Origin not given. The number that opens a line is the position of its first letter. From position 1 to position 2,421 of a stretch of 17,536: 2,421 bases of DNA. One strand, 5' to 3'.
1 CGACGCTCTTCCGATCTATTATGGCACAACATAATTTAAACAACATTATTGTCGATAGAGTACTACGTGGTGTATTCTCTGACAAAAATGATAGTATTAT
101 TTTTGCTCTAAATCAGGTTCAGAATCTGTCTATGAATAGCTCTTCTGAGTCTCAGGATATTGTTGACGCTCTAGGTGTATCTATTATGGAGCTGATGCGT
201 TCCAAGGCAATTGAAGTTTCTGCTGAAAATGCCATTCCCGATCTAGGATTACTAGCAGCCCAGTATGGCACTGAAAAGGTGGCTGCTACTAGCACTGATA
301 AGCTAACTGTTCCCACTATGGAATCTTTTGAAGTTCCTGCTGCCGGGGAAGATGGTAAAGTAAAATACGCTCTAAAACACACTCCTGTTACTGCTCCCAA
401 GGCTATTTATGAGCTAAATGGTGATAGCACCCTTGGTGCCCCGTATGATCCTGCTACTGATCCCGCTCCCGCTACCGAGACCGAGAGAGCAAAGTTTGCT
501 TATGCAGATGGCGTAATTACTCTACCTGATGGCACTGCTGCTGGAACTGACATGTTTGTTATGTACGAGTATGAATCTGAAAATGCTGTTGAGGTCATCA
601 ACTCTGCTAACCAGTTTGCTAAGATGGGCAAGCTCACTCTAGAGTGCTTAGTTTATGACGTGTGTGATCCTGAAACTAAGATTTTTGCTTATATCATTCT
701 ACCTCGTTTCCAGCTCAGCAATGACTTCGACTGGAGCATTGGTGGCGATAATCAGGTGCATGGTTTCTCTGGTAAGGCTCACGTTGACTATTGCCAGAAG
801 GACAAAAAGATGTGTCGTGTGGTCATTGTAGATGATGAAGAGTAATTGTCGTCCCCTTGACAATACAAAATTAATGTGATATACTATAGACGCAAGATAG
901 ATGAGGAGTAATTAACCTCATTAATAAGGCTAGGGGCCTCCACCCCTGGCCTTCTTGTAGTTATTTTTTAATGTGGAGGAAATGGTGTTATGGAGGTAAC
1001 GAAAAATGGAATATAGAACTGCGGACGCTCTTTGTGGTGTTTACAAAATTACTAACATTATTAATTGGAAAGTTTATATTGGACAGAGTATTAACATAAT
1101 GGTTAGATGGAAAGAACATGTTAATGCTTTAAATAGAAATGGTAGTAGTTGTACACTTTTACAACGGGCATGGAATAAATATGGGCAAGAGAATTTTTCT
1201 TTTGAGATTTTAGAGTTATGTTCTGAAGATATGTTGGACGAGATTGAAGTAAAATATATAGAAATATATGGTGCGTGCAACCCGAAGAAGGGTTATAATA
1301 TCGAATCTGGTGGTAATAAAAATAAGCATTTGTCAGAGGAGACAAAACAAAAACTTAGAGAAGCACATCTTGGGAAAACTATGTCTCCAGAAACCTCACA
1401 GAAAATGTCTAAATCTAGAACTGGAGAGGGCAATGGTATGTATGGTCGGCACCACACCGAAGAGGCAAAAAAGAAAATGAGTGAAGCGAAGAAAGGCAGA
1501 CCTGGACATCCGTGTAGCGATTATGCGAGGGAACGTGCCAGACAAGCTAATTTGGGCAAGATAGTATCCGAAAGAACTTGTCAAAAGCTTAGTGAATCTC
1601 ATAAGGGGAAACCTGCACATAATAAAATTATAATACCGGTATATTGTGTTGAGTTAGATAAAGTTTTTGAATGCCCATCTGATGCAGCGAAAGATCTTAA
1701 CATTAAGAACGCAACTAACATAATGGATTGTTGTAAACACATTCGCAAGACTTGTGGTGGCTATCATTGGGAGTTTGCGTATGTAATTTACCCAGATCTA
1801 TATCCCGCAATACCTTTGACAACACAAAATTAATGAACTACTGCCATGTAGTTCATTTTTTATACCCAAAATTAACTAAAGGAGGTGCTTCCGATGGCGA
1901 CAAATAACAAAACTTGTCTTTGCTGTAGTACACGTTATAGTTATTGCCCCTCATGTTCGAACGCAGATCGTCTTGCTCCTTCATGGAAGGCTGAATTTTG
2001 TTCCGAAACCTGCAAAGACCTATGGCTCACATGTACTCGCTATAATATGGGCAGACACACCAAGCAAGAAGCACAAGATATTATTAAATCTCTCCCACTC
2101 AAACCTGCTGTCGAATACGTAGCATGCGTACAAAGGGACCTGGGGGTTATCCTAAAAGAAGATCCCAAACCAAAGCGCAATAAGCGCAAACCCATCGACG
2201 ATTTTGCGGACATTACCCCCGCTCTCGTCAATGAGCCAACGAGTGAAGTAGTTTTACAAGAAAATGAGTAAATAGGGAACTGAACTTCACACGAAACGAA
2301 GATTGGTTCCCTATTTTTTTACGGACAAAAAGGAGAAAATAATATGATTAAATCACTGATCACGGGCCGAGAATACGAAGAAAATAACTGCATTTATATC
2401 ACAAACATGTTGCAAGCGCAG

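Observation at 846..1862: Free-standing GIY-YIG/NUMOD endonuclease with its own promoter, an upstream hairpin and a strong terminator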

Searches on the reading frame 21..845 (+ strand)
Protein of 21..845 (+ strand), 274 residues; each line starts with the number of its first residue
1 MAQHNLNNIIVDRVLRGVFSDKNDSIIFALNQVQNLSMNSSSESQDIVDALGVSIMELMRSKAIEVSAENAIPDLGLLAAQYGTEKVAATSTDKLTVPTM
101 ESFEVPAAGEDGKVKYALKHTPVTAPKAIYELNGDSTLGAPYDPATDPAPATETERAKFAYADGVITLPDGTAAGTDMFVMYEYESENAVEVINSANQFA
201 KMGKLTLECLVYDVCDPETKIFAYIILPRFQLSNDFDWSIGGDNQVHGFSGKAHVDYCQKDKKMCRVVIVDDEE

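Call 6: search_protein_families(library=pfam, proteins=[window:21-845:+], max_evalue=0.01)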
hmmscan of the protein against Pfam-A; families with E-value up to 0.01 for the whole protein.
window:21-845:+ (274 aa): 0 families

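Call 7: search_protein_families(library=phrogs, proteins=[window:21-845:+], max_evalue=0.001)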
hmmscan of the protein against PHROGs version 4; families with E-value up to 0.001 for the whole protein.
window:21-845:+ (274 aa): 1 family
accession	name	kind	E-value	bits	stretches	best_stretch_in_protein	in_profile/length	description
phrog_2729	-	head and packaging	9.7e-15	55.6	1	18-271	14-247/252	virion structural protein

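Call 15: search_dna_similar(query=window:21-845:+, collection=phages, mode=protein, max_rows=20, max_evalue=0.001)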
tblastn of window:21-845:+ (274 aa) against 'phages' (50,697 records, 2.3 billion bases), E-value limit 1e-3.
No match.

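Call 16: find_related_loci(query=window:21-845:+, collection=viral_contigs, flank=6000)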
Query window:21-845:+ (274 aa) in viral_contigs; peptide patterns used: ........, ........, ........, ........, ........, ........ (x = any residue, [..] = any of these).
133 stretches matched a pattern; 8 encode a relative of the query (tblastn E <= 1e-3); 8 distinct loci.
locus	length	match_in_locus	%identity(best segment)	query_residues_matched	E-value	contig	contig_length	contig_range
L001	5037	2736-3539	78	1-274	5e-143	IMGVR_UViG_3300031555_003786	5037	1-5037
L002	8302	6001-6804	78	1-274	1e-141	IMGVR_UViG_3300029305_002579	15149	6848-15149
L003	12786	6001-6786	73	1-274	4e-134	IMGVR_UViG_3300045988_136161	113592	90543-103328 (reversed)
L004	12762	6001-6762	73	1-266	1e-129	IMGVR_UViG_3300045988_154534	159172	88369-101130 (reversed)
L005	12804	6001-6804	49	5-273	1e-78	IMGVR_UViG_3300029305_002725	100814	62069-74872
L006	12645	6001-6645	50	1-223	5e-65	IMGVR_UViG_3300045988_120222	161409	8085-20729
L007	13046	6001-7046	50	1-266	2e-61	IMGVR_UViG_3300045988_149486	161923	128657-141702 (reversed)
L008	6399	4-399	52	83-223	2e-35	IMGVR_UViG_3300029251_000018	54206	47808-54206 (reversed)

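Call 44: search_protein_families(library=pfam, proteins=[L004:6956-8284:+], max_evalue=0.01)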
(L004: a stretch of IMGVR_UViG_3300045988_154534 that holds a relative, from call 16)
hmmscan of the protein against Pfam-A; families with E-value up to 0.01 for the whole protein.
L004:6956-8284:+ (442 aa): 2 families
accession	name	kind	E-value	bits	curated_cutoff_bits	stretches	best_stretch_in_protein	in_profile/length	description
PF14311.12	DUF4379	-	2.4e-15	56.9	24.5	3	162-197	21-56/56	Probable Treble clef zinc finger domain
PF24440.1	DUF7559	-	0.0036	18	27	0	233-246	33-46/52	Family of unknown function (DUF7559)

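Call 80: find_related_loci(query=A4, collection=viral_contigs, flank=3500)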
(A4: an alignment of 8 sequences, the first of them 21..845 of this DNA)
Query A4 (274 aa) in viral_contigs; peptide patterns used: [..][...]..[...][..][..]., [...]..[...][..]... (x = any residue, [..] = any of these).
600 stretches matched a pattern (row limit reached: there are more); 102 encode a relative of the query (tblastn E <= 1e-3); the best 80 are kept; 80 distinct loci.
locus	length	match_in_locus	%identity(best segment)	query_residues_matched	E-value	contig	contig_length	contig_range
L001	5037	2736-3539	78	1-274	4e-142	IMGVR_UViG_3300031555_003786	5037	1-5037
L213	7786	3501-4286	73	1-274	3e-133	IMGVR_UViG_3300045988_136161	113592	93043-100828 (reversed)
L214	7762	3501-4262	73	1-266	8e-129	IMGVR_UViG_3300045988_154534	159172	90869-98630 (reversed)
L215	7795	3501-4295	48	1-274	2e-80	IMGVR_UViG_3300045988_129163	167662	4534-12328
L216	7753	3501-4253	51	5-264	1e-80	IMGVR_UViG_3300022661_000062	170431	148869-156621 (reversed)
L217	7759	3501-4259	51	5-269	9e-80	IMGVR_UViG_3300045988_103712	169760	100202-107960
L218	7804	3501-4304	49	5-273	1e-77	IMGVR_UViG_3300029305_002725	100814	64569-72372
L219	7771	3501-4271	49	5-273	1e-76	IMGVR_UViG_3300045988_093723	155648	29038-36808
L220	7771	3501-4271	49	5-273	9e-76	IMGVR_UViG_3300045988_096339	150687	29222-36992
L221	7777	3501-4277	47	5-274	4e-75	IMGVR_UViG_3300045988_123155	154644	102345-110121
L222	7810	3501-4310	47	5-274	5e-75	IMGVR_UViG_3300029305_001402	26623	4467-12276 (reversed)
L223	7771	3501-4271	49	5-273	3e-75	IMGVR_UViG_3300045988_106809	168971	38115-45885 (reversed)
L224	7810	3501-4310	47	5-274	5e-75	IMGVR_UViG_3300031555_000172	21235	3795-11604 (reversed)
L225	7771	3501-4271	49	5-273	2e-74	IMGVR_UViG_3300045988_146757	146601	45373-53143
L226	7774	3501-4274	47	5-273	5e-74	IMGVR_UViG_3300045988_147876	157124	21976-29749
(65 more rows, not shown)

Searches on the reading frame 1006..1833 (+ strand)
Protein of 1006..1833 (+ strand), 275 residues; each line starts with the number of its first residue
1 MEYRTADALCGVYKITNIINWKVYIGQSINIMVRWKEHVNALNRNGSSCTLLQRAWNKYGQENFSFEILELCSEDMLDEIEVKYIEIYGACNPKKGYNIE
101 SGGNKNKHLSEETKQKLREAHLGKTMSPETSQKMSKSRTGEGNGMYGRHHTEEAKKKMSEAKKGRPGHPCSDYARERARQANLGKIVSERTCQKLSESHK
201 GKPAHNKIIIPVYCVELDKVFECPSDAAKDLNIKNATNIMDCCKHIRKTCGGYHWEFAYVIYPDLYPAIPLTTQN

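Call 6: search_protein_families(library=pfam, proteins=[window:1006-1833:+], max_evalue=0.01)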
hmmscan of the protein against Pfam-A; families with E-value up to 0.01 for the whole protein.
window:1006-1833:+ (275 aa): 4 families
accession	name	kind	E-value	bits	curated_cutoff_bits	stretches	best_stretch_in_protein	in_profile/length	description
PF07460.16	NUMOD3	-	1.1e-14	54.5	20.4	2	123-159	1-37/37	NUMOD3 motif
PF01541.30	GIY-YIG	-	2.3e-08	34.6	22.6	1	10-90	2-74/78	GIY-YIG catalytic domain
PF19835.5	SegE_GIY-YIG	-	0.00042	21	25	1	7-75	15-90/123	Putative endonuclease segE, GIY-YIG domain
PF22083.2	I-HmuI_NUMOD-like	-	0.0046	16.9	27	0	222-256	13-46/46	DNA endonuclease I-HmuI-like, NUMOD-like domain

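Call 7: search_protein_families(library=phrogs, proteins=[window:1006-1833:+], max_evalue=0.001)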
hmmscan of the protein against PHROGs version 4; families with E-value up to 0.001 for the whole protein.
window:1006-1833:+ (275 aa): 7 families
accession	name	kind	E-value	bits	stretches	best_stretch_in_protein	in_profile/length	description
phrog_314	-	DNA, RNA and nucleotide metabolism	5.2e-50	172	1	10-257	179-387/574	homing endonuclease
phrog_7168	-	DNA, RNA and nucleotide metabolism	5.3e-36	125.5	1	11-141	3-135/284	homing endonuclease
phrog_19446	-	DNA, RNA and nucleotide metabolism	5e-17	63.3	1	11-163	3-150/254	homing endonuclease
phrog_5123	-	DNA, RNA and nucleotide metabolism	2.3e-16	61.1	1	11-120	3-109/152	homing endonuclease with GIY-YIG motif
phrog_655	-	DNA, RNA and nucleotide metabolism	1.6e-07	32.6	1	125-258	124-220/343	homing endonuclease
phrog_447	-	other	3.1e-05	24.9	1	11-75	28-99/148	NAD synthetase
phrog_24910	-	unknown function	0.00044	21.1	0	149-200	46-94/169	-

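Call 45: search_solved_structures(query=window:1006-1833:+, max_evalue=0.01)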
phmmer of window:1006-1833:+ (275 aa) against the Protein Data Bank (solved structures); distinct sequences matched with E-value up to 0.01: 2.
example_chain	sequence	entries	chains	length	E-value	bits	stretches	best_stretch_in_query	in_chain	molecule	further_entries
1mk0_A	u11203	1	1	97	2.8e-08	36.7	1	10-79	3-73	Intron-associated endonuclease 1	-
1ln0_A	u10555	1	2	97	7.8e-08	35.3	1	10-99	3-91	intron-associated endonuclease 1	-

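Call 61: search_solved_structures(query=window:1006-1833:+, max_evalue=0.01, show_alignments=1)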
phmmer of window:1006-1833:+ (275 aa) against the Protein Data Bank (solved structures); distinct sequences matched with E-value up to 0.01: 2.
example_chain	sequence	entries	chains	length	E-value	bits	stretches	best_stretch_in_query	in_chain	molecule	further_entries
1mk0_A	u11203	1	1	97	2.8e-08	36.7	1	10-79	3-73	Intron-associated endonuclease 1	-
1ln0_A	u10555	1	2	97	7.8e-08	35.3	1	10-99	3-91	intron-associated endonuclease 1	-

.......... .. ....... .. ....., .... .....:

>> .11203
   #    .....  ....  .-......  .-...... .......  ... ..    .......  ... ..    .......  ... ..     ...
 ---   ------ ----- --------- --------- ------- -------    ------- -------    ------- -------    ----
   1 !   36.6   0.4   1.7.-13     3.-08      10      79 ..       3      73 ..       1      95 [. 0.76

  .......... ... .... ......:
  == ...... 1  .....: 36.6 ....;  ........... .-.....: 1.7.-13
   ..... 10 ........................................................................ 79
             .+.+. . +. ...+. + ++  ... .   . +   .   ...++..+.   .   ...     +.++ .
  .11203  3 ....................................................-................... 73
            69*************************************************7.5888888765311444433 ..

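Call 62: find_encoding_contigs(protein=window:1006-1833:+, flank=3000, max_places=4)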
Protein window:1006-1833:+ (275 aa): 1 contig read that carries it; 1 place shown.
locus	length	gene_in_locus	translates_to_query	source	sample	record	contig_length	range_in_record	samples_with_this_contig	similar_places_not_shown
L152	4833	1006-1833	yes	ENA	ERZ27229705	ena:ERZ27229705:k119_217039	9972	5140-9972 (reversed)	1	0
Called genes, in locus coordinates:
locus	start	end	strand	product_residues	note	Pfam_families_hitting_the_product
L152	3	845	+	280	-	?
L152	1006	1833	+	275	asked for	PF01541:GIY-YIG, PF07460:NUMOD3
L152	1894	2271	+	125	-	-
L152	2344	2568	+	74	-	-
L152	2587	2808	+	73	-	-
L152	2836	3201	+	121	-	-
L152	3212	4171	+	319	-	-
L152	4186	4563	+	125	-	-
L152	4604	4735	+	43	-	PF23792:CD1375-like (weak)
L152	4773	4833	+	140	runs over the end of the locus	-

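Call 73: search_dna_similar(query=window:1006-1833:+, collection=phages, mode=protein, max_rows=15, max_evalue=1e-10)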
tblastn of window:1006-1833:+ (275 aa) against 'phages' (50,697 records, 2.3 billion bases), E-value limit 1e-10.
Records with a match: 208; places in all: 250; records where one place covers at least 80% of the query: 60.
Best place of each record, by identity: <60% 208.
By first word of the organism name: Bacillus 42; Flavobacterium 29; Acinetobacter 17; Streptococcus 16; uncultured 14; Enterococcus 13; Pseudomonas 13; Staphylococcus 12; Xanthomonas 10; Lactobacillus 6; and 16 more.
By host as written in the record: - 21; Streptococcus thermophilus 15; Flavobacterium psychrophilum 950106-1/1 12; Bacillus cereus 10; Bacillus subtilis BEST7003 7; Acinetobacter baumannii 4; Xanthomonas arboricola pv. pruni strain Xcp1 4; Enterococcus faecalis 4; and 78 more.
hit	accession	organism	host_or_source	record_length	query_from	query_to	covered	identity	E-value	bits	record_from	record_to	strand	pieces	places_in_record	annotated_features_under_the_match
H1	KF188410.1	Lactobacillus phage phiLdb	Lactobacillus delbrueckii ATCC 11842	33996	3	258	93%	31.9%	6e-22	100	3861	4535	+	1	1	hypothetical protein | putative terminase large subunit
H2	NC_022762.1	Lactobacillus phage phiLdb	Lactobacillus delbrueckii ATCC 11842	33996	3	258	93%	31.9%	6e-22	100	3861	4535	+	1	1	hypothetical protein | terminase large subunit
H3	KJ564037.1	Lactobacillus phage Ld17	Lactobacillus delbrueckii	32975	9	258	91%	32.3%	2e-21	99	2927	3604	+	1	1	putative truncated GIY-YIG endonuclease | putative terminase large subunit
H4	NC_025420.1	Lactobacillus phage Ld17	Lactobacillus delbrueckii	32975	9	258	91%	32.3%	2e-21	99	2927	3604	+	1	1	homing endonuclease | terminase large subunit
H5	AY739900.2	Lactobacillus phage LL-Ku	Lactobacillus delbrueckii subsp. lactis ...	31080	9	258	91%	32.3%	6e-21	98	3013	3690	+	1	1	putative truncated GIY-YIG endonuclease | putative terminase large subunit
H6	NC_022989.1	Lactobacillus phage LL-Ku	Lactobacillus delbrueckii subsp. lactis ...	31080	9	258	91%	32.3%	6e-21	98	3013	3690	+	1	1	putative truncated GIY-YIG endonuclease | terminase large subunit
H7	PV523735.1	Enterococcus phage ZJGS2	Enterococcus mundtii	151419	11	257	90%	31.5%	1e-11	71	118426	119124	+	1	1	group I intron endonuclease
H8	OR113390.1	Clostridium phage vB_CtyS-FA70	Clostridium sp.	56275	12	257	89%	30.9%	4e-16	84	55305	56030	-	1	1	ITEVIR: putative intron-associated endonuclease 1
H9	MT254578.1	Bacillus phage Izhevsk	Bacillus cereus VKM B-370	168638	12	257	89%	30.8%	3e-12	72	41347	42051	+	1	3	GIY-YIG endonuclease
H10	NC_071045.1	Bacillus phage Izhevsk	Bacillus cereus VKM B-370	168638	12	257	89%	30.8%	3e-12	72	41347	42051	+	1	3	homing endonuclease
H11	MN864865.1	Acinetobacter phage vB_AbaM_PhT2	Acinetobacter baumannii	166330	10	237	83%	33.1%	9e-13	74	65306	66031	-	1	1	putative I-TevI-like homing endonuclease GIY-YIG family protein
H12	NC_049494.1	Acinetobacter phage vB_AbaM_PhT2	Acinetobacter baumannii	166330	10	237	83%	33.1%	9e-13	74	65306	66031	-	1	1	homing endonuclease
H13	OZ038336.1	Acinetobacter phage vB_AbaM_PhT2-v2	-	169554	10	237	83%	33.1%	9e-13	74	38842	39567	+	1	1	homing endonuclease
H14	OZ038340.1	Tegunavirus sp. BRC001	-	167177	10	237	83%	33.1%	1e-12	73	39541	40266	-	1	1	homing endonuclease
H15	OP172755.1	Enterocloster phage CB473P1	Enterocloster bolteae DA473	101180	12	258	90%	30.4%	8e-18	89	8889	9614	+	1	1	ITEVIR: intron-associated endonuclease 1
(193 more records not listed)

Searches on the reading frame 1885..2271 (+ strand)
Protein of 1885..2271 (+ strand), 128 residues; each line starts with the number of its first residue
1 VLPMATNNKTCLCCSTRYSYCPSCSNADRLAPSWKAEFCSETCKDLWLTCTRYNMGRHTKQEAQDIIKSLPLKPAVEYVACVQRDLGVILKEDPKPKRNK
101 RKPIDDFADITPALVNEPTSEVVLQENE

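Call 6: search_protein_families(library=pfam, proteins=[window:1885-2271:+], max_evalue=0.01)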
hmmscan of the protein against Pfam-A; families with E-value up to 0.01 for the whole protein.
window:1885-2271:+ (128 aa): 0 families

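Call 7: search_protein_families(library=phrogs, proteins=[window:1885-2271:+], max_evalue=0.001)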
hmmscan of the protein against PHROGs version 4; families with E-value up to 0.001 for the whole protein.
window:1885-2271:+ (128 aa): 0 families

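Call 36: find_related_loci(query=A1, collection=viral_contigs, flank=4000)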
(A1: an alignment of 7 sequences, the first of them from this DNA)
Query A1 (125 aa) in viral_contigs; peptide patterns used: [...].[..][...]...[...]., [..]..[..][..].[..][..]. (x = any residue, [..] = any of these).
101 stretches matched a pattern; 24 encode a relative of the query (tblastn E <= 1e-3); 24 distinct loci.
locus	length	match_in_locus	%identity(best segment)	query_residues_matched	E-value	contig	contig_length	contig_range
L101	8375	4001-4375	60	5-125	3e-46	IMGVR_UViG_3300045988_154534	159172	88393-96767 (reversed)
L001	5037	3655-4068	54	1-125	1e-41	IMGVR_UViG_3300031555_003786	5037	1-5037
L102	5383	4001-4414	54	1-125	1e-41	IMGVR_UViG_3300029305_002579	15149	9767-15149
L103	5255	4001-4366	54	1-125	4e-39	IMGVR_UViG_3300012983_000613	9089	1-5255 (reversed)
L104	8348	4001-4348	49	6-125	1e-29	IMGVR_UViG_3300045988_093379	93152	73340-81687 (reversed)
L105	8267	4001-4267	52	3-92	1e-29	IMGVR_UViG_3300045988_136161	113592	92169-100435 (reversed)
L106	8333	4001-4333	43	1-112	4e-26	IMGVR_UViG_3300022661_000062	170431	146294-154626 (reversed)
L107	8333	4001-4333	43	1-112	4e-26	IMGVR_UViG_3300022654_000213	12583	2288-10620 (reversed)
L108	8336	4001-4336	41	1-125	3e-24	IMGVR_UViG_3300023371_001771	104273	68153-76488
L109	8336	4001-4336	41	1-125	3e-24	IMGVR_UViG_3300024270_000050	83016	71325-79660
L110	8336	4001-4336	41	1-125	3e-24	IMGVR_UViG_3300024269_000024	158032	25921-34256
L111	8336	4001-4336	41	1-125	3e-24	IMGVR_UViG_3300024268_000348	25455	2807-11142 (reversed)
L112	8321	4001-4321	44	6-124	4e-23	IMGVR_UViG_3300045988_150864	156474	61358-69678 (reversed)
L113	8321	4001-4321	44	6-124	4e-23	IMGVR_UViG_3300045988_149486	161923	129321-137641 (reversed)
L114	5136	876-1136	47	6-93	3e-22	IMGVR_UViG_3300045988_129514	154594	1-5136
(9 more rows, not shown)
